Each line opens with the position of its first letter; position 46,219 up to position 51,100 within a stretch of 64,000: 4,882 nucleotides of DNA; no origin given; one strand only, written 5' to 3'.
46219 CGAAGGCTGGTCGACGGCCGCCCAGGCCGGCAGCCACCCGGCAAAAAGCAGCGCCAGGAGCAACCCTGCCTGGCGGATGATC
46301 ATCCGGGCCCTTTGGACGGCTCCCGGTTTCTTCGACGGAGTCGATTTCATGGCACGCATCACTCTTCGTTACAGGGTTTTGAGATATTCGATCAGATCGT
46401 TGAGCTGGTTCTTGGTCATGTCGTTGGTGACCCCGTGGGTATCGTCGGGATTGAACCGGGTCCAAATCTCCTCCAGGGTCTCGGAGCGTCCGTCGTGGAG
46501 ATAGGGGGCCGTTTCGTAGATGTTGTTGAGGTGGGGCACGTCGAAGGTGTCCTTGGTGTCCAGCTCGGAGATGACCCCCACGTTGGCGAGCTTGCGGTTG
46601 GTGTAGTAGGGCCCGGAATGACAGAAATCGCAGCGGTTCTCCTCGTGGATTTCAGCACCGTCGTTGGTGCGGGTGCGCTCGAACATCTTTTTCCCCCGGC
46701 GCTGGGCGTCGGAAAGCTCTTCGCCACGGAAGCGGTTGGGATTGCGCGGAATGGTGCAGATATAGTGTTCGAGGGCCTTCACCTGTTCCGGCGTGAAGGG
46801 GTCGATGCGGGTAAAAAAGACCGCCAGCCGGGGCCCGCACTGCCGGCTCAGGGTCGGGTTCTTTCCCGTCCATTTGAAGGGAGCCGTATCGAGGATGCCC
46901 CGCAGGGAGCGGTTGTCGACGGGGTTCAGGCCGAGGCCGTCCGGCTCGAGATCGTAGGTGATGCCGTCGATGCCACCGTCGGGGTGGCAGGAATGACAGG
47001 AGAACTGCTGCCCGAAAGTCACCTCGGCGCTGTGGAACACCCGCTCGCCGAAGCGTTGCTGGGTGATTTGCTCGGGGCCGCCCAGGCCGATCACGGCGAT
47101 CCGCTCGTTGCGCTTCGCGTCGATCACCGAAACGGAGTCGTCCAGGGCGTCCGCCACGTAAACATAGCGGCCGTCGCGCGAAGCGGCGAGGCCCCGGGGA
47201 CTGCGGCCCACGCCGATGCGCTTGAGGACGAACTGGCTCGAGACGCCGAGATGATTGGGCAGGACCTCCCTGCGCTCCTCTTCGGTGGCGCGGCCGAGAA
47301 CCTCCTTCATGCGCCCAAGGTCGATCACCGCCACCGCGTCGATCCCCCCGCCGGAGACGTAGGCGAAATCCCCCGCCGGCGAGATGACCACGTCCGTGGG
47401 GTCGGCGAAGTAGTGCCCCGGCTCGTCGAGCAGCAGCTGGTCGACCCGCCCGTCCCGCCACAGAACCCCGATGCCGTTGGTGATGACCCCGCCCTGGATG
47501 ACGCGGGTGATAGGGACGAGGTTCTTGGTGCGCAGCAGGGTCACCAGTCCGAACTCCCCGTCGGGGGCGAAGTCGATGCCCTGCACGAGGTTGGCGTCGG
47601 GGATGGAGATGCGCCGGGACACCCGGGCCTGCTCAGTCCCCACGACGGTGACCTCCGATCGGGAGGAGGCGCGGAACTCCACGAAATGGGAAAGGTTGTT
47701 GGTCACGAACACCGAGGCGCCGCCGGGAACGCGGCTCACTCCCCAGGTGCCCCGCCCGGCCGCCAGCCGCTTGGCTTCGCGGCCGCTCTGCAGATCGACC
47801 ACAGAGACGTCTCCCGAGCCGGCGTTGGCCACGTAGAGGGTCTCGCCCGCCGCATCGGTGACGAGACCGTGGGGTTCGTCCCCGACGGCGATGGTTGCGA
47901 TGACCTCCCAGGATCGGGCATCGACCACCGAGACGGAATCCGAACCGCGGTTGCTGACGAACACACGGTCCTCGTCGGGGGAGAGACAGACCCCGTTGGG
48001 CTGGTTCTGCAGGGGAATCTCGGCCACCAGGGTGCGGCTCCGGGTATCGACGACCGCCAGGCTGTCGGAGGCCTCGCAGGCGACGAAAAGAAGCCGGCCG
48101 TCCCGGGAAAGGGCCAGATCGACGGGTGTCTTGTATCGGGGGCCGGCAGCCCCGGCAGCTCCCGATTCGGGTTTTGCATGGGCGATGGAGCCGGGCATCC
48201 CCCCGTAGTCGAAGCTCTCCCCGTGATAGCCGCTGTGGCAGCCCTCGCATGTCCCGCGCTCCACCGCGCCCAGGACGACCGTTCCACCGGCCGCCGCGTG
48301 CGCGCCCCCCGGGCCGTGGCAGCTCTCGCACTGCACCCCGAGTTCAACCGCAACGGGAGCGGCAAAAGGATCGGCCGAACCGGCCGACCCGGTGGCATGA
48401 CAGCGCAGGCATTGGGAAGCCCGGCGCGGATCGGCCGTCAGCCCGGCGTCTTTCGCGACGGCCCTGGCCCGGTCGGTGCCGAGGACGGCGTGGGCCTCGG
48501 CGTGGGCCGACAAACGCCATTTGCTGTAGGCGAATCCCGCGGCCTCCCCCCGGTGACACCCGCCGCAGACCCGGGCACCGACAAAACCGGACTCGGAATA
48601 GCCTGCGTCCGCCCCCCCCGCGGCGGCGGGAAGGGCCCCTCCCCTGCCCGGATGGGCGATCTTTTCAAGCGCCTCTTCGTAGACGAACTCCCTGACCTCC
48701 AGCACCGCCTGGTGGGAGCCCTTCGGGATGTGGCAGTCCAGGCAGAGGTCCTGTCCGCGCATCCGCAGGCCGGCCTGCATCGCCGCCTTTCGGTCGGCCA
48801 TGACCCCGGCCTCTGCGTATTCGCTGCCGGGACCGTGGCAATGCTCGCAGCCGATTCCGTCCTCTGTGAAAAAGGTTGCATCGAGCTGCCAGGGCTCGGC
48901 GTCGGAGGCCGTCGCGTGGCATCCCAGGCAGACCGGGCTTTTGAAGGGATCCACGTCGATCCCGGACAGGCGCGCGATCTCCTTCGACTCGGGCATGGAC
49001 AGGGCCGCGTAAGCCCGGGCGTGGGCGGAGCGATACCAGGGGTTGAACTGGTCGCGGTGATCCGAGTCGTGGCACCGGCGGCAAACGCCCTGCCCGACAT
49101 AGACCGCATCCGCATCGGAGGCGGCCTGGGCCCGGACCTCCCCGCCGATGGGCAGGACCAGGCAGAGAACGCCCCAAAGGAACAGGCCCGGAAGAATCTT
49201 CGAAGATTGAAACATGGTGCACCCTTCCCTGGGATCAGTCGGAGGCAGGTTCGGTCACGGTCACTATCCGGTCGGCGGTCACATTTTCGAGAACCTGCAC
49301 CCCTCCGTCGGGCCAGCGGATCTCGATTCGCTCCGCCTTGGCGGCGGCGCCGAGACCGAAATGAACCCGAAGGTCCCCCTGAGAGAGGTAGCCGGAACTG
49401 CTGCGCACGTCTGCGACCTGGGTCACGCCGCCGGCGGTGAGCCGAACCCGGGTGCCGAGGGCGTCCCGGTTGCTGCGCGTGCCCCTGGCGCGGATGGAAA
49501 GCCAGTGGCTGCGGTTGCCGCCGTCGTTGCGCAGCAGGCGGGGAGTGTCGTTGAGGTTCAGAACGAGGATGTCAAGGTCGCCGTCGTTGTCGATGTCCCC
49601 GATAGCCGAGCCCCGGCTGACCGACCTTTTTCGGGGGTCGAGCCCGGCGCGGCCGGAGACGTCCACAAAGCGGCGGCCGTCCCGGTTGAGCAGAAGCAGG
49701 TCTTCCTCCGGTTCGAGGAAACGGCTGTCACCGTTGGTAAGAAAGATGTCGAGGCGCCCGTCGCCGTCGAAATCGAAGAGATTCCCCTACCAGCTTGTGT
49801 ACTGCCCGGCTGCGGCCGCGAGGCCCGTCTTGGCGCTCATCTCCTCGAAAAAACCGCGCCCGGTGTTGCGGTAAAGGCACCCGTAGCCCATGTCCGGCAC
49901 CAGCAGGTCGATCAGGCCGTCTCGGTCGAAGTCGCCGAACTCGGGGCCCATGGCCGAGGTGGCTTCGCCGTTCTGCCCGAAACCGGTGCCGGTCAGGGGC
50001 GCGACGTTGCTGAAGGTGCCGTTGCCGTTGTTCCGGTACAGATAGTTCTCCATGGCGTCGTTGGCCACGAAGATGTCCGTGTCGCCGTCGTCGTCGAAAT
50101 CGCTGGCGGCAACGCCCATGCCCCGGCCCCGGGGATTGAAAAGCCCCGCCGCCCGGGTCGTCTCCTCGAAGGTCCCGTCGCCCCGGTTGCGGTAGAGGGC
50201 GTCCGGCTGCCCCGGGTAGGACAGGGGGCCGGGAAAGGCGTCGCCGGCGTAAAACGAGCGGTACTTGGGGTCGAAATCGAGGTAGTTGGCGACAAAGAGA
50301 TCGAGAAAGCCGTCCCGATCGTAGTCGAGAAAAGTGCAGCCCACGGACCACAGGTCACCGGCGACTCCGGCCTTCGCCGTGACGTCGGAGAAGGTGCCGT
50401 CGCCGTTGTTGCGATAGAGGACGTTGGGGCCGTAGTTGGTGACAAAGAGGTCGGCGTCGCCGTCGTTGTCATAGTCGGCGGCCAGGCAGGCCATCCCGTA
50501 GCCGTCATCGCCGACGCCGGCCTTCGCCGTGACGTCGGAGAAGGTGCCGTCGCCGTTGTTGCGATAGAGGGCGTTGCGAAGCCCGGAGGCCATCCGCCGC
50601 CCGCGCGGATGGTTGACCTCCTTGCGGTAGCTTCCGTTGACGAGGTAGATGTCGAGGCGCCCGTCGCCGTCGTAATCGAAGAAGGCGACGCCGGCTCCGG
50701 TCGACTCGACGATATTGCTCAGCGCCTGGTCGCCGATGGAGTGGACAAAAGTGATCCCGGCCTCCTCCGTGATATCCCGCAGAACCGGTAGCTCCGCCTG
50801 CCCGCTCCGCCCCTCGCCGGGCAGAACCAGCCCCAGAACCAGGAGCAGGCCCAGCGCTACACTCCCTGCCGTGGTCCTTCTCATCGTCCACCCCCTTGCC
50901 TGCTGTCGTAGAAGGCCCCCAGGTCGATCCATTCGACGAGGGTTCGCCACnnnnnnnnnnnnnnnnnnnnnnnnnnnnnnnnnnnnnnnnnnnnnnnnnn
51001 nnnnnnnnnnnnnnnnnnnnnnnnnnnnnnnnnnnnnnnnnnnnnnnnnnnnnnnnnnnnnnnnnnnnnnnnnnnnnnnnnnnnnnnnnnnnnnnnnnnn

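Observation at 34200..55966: Nine-gene, translationally coupled operon of exported haem, beta-propeller and FG-GAP/TPR proteins, bracketed by a Cache kinase and a sigma54 regulator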

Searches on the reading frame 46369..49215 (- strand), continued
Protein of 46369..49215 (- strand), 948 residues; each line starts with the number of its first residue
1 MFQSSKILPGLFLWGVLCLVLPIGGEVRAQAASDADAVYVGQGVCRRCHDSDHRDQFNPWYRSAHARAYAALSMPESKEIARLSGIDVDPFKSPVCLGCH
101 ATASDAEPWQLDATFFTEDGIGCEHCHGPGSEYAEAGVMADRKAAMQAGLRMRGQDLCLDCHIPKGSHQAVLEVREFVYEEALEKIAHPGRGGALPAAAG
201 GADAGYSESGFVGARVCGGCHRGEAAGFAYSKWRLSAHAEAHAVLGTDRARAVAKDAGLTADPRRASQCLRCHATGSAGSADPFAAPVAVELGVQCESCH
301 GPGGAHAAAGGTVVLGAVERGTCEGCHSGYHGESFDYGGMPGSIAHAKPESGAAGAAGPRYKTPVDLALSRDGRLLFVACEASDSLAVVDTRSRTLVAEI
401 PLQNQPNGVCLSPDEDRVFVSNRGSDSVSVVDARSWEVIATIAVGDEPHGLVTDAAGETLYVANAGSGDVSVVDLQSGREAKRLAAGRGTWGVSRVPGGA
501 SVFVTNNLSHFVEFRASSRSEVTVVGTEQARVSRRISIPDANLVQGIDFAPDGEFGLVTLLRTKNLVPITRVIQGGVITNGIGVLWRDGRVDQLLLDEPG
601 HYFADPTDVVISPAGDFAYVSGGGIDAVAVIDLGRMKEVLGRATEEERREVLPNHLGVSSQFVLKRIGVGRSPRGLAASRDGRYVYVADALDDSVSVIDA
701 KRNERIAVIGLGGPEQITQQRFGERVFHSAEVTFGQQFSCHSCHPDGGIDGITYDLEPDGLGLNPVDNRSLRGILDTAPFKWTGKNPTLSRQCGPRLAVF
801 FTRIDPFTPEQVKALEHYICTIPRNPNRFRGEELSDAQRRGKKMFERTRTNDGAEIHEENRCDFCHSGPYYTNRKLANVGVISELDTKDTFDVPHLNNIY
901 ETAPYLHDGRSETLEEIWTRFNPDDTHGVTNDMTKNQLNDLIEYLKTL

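Call 46: search_solved_structures(query=A1, max_evalue=1e-10, show_alignments=4)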
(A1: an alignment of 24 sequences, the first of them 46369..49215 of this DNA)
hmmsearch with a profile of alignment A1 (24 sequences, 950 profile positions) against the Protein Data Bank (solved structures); distinct sequences matched with E-value up to 1e-10: 7.
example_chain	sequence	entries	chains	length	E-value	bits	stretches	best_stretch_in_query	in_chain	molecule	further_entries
5c2v_B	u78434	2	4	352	1.2e-55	191.9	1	360-700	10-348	HYDRAZINE SYNTHASE BETA SUBUNIT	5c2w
1l0q_A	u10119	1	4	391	2.8e-51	177.4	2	354-469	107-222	Surface layer protein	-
5c2v_C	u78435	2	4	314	1.4e-24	89.1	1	887-950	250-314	HYDRAZINE SYNTHASE GAMMA SUBUNIT | Hypothetical (Di heme) protein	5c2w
3vgz_A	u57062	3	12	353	7.6e-18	66.7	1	366-464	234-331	Uncharacterized protein YncE | PQQ-dependent catabolism-associated beta-propeller protein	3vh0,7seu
3bws_A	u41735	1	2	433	5.9e-15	57.2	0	365-467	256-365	protein Lp49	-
6i5b_A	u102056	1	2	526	4.1e-12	47.8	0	89-332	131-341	Uncharacterized protein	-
1bvb_A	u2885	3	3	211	2.1e-11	45.4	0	203-322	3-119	CYTOCHROME C-554 | CYTOCHROME C554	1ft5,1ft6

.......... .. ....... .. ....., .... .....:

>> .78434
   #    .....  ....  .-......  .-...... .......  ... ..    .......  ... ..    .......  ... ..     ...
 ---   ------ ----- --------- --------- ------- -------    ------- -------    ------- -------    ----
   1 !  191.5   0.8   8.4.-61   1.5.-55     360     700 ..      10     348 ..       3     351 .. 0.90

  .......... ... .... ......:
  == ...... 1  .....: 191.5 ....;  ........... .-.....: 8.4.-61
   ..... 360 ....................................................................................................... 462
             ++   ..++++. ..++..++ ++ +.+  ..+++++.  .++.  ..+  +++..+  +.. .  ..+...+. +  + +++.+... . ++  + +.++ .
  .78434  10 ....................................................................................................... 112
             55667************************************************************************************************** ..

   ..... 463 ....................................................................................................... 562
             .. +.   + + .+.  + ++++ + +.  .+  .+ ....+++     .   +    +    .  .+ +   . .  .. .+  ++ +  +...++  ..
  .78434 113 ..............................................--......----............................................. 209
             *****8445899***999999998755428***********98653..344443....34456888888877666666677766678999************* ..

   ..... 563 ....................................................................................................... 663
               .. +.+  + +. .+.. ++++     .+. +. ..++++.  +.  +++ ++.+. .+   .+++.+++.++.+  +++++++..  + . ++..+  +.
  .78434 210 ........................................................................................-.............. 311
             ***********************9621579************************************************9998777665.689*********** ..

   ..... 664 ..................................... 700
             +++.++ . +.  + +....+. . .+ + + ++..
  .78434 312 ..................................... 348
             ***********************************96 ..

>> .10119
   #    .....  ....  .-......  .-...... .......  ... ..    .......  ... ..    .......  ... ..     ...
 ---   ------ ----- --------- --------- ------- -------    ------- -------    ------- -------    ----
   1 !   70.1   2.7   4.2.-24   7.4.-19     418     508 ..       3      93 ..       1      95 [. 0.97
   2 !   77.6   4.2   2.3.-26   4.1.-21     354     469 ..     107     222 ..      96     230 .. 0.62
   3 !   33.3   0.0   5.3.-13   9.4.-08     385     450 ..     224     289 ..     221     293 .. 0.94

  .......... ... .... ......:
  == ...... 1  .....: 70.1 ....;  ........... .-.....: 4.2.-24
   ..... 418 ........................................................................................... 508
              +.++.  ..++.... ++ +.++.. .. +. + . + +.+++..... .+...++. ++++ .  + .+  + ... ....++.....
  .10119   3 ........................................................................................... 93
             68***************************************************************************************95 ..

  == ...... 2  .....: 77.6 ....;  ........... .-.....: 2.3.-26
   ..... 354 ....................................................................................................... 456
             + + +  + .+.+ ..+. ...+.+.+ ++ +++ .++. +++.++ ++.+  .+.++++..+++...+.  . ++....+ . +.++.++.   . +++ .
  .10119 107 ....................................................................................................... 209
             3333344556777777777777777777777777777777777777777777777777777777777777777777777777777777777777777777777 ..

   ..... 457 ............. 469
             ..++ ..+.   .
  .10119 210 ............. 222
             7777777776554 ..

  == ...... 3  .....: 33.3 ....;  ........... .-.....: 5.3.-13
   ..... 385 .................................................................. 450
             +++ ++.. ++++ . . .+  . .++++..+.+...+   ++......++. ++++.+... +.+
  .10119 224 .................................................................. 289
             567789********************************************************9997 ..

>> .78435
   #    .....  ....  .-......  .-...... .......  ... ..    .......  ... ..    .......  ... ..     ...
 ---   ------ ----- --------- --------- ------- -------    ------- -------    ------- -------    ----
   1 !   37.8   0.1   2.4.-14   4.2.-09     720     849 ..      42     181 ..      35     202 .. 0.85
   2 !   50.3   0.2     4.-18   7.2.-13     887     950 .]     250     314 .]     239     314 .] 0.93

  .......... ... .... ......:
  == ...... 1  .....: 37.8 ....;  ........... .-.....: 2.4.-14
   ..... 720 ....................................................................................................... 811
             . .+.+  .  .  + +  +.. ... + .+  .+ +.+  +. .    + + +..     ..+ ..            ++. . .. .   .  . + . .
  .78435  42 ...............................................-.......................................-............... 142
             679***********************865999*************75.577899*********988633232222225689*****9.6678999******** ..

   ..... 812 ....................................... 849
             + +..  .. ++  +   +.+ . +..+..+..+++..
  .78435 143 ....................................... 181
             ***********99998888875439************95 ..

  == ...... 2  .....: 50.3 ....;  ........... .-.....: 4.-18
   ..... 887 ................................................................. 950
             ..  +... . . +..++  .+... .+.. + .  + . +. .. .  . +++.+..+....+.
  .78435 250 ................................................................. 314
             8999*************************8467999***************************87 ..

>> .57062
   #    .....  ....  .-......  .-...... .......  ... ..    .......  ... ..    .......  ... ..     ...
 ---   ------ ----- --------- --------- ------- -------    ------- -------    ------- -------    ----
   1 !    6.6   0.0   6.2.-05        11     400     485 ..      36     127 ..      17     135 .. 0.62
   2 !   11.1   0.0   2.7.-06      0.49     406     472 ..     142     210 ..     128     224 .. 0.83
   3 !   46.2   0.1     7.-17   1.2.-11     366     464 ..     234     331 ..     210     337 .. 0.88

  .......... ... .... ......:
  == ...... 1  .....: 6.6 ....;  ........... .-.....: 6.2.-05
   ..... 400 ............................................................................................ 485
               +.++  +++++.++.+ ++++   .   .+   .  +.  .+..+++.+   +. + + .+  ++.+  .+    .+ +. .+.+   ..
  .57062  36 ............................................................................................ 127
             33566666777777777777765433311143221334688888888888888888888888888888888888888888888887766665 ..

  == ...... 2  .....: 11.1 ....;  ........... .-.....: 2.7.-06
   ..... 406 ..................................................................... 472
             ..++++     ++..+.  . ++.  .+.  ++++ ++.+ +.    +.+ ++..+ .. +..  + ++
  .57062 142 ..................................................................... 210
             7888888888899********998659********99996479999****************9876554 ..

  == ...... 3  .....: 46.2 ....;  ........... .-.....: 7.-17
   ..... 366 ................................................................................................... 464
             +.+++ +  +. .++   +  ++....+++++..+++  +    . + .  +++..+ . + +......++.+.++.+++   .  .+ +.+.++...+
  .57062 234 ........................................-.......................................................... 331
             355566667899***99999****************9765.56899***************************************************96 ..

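Call 47: search_protein_families(library=ncbifam, proteins=[L001:3562-5211:+, window:46369-49215:-], max_evalue=0.001)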
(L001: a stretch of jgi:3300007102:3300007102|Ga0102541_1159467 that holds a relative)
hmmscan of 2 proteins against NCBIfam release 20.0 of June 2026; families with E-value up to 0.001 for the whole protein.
L001:3562-5211:+ (549 aa): 0 families

window:46369-49215:- (948 aa): 17 families
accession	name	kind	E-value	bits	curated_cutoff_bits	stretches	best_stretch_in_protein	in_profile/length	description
NF052342.1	hydrazine_BC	exception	1.9e-57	194.9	1250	3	361-704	38-379/690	hydrazine synthase subunit beta-gamma fusion subunit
NF052340.1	hydrazine_beta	equivalog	1.4e-49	169.2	560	1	363-699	34-368/372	hydrazine synthase subunit beta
TIGR02276.1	beta_rpt_yvtn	repeat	2.6e-39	132.9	27.85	3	413-452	1-40/42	beta-propeller repeat protein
TIGR03866.1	PQQ_ABC_repeats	subfamily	4.8e-34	117.8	287.3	3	417-559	12-142/310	PQQ-dependent catabolism-associated beta-propeller protein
NF041198.1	UshA_like_PCGU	equivalog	2.3e-33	115.6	275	2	207-337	401-518/519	UshA-like (seleno)protein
NF052341.1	hydrazine_gamma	equivalog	4e-21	75.3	625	2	882-948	272-339/339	hydrazine synthase subunit gamma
NF043010.1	Cyt554_Nsmonas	equivalog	1.2e-16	60.9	400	2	33-136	22-124/238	cytochrome c-550 CycA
NF052460.1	L-NosZ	equivalog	1.8e-15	56.4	700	1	363-464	133-238/480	clade III lactonase-type nitrous-oxide reductase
NF052280.1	7_blade_YncE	equivalog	1.2e-13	50.6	400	1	366-463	220-316/338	7-bladed beta-propeller protein YncE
TIGR03508.1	decahem_SO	subfamily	2.2e-11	43.7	192.2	1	215-332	71-179/258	DmsE family decaheme c-type cytochrome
NF041028.1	decahem_GSU2203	exception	3.3e-10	39.7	325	1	214-333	101-213/317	GSU2203 family decaheme c-type cytochrome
NF048007.1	MmpL3Stblzr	equivalog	1.6e-09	37.4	600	1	364-473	93-207/366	MmpL3/TtfA transport complex stabilizer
TIGR03907.1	QH_beta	equivalog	3.7e-08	32.9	223.2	0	426-496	11-89/338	quinohemoprotein amine dehydrogenase subunit beta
TIGR04039.1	MXAN_0977_Heme2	hypoth_equivalog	6.7e-07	28.7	362.85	1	881-922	235-276/336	MbnH family di-heme enzyme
TIGR04244.1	nitrous_NosZ_RR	equivalog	5e-06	25.3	625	0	385-435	293-346/627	TAT-dependent nitrous-oxide reductase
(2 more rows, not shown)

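Call 71: search_solved_structures(query=L001:3562-5211:+, max_evalue=0.01)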
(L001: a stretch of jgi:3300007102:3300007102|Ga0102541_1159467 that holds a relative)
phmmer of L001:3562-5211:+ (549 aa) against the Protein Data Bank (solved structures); distinct sequences matched with E-value up to 0.01: 1.
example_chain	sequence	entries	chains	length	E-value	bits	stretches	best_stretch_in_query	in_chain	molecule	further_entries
9etn_A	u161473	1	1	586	8e-21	77.4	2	370-543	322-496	Cartilage acidic protein 1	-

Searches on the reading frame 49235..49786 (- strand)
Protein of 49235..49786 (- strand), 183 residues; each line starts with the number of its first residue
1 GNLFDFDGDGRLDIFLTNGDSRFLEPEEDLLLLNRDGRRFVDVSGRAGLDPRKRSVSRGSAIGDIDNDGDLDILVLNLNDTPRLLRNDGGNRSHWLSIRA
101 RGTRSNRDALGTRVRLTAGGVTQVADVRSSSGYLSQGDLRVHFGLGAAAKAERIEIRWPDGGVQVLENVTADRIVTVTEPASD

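Call 6: search_protein_families(library=pfam, proteins=[window:49235-49786:-], max_evalue=0.01)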
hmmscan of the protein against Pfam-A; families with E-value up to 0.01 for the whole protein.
window:49235-49786:- (183 aa): 3 families
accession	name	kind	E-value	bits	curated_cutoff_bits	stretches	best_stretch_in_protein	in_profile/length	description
PF07593.17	UnbV_ASPIC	-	2e-23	82.5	23.4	1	109-176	1-68/68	ASPIC and UnbV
PF13517.12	FG-GAP_3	-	1.4e-12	48.4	26.9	2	5-75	1-61/61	FG-GAP-like repeat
PF01839.29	FG-GAP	-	7e-05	23.1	22.1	0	5-19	9-23/37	FG-GAP repeat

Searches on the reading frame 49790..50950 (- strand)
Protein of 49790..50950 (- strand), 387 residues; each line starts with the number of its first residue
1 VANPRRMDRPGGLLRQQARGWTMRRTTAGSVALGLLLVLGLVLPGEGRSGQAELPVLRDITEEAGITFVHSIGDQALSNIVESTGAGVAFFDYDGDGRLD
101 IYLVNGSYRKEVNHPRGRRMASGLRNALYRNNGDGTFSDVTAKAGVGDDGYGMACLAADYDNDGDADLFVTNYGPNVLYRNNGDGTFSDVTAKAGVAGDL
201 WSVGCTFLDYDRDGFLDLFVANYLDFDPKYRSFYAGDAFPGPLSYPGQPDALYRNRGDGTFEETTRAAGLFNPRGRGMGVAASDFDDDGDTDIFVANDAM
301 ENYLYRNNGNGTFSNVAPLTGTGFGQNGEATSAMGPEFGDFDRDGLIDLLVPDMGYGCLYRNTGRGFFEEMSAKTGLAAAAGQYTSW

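Call 6: search_protein_families(library=pfam, proteins=[window:49790-50950:-], max_evalue=0.01)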
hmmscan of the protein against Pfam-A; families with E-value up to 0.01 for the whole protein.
window:49790-50950:- (387 aa): 2 families
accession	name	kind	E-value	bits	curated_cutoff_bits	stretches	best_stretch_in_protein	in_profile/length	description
PF13517.12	FG-GAP_3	-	1e-49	167.4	26.9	6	159-220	1-61/61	FG-GAP-like repeat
PF01839.29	FG-GAP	-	1.3e-09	38.2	22.1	1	156-185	6-32/37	FG-GAP repeat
